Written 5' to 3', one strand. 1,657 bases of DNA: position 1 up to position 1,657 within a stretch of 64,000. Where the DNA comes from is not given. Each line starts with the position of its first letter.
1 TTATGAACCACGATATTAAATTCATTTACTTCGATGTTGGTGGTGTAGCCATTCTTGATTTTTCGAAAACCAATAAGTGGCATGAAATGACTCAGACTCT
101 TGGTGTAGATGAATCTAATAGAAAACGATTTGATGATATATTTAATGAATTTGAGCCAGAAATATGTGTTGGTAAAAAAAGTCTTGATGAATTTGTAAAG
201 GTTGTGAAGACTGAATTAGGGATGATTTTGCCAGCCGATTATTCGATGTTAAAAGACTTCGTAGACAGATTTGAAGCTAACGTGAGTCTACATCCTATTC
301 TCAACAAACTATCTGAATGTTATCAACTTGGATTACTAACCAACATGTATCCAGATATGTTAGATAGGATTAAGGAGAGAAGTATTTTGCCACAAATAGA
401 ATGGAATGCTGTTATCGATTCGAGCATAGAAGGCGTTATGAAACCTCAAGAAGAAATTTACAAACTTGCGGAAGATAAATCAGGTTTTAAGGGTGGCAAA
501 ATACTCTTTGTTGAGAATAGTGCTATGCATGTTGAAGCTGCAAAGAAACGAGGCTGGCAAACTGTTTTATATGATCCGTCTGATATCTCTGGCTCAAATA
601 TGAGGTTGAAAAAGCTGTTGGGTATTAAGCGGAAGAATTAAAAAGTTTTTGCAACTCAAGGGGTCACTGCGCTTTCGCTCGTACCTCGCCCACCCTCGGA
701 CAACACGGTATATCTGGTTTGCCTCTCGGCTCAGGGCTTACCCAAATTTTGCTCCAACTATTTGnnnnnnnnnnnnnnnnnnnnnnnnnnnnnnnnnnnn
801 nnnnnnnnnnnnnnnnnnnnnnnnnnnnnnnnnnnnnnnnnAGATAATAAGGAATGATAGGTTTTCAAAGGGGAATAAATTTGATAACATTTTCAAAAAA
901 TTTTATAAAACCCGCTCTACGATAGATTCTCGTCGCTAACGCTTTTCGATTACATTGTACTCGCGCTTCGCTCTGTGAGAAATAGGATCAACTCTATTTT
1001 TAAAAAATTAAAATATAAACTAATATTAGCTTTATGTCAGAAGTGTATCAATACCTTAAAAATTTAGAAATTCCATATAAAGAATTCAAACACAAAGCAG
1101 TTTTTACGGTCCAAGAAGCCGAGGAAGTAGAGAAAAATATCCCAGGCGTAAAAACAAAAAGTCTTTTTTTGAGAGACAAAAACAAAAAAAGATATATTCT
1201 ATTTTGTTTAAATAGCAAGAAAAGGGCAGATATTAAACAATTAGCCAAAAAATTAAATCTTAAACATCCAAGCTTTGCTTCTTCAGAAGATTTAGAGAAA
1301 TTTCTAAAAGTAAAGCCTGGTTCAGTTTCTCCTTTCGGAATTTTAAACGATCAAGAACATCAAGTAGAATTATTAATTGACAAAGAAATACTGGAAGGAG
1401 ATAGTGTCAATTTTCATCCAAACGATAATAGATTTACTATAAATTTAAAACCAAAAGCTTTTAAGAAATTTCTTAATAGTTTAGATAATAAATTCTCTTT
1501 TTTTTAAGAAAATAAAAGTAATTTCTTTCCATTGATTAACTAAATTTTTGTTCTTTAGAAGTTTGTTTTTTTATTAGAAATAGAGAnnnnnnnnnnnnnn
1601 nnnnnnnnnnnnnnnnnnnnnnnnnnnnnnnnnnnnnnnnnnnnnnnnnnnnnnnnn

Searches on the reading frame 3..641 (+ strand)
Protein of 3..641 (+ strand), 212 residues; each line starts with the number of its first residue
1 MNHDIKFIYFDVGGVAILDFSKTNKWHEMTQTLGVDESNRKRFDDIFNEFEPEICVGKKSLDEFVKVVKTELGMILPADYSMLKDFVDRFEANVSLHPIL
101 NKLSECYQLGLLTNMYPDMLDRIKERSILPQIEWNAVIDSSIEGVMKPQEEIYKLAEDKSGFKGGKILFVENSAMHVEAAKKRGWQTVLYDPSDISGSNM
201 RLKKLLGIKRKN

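Call 5: search_protein_families(library=pfam, proteins=[window:3-641:+])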
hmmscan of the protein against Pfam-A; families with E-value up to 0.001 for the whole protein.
window:3-641:+ (212 aa): 2 families
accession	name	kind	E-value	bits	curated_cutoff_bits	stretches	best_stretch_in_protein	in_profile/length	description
PF00702.32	Hydrolase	-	5.1e-08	34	26.4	1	88-182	95-189/191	haloacid dehalogenase-like hydrolase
PF13419.12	HAD_2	-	0.00087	19.9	23.8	0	95-189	83-177/178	Haloacid dehalogenase-like hydrolase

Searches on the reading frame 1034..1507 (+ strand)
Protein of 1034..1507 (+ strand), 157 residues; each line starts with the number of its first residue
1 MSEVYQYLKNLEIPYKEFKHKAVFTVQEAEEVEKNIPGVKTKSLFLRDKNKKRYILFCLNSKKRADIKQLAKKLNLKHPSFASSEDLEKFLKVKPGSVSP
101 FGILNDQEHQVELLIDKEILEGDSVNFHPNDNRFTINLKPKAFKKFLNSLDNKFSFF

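Call 5: search_protein_families(library=pfam, proteins=[window:1034-1507:+])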
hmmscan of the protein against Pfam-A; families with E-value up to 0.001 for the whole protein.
window:1034-1507:+ (157 aa): 1 family
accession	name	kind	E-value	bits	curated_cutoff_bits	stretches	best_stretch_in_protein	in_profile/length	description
PF04073.20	tRNA_edit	-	2.2e-26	92.8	25.5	1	20-146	1-123/123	Aminoacyl-tRNA editing domain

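Call 10: find_encoding_contigs(protein=window:1034-1504:+, flank=10000, max_places=4)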
Protein window:1034-1504:+ (157 aa): 10 contigs read that carry it; 4 places shown.
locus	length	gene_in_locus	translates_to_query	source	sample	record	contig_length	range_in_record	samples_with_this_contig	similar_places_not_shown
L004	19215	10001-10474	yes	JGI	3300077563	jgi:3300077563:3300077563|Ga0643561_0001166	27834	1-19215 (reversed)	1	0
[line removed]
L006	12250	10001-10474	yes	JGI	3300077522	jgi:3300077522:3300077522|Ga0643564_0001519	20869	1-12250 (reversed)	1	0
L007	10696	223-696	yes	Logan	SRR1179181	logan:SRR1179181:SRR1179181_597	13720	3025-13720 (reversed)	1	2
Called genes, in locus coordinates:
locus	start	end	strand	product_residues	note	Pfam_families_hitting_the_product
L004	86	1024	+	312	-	-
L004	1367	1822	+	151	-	-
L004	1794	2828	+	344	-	PF00723:Glyco_hydro_15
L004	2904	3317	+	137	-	-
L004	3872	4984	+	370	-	PF13651:EcoRI_methylase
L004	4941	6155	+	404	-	PF03235:GmrSD_N, PF01844:HNH (weak)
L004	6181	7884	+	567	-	PF02463:SMC_N, PF13175:AAA_15, PF13304:AAA_21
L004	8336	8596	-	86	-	-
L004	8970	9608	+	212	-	PF00702:Hydrolase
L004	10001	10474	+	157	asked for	PF04073:tRNA_edit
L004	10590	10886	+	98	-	-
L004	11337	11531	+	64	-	-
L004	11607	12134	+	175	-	-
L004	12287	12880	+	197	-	-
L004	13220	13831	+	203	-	-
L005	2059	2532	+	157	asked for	PF04073:tRNA_edit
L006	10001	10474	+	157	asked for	PF04073:tRNA_edit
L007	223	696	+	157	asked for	PF04073:tRNA_edit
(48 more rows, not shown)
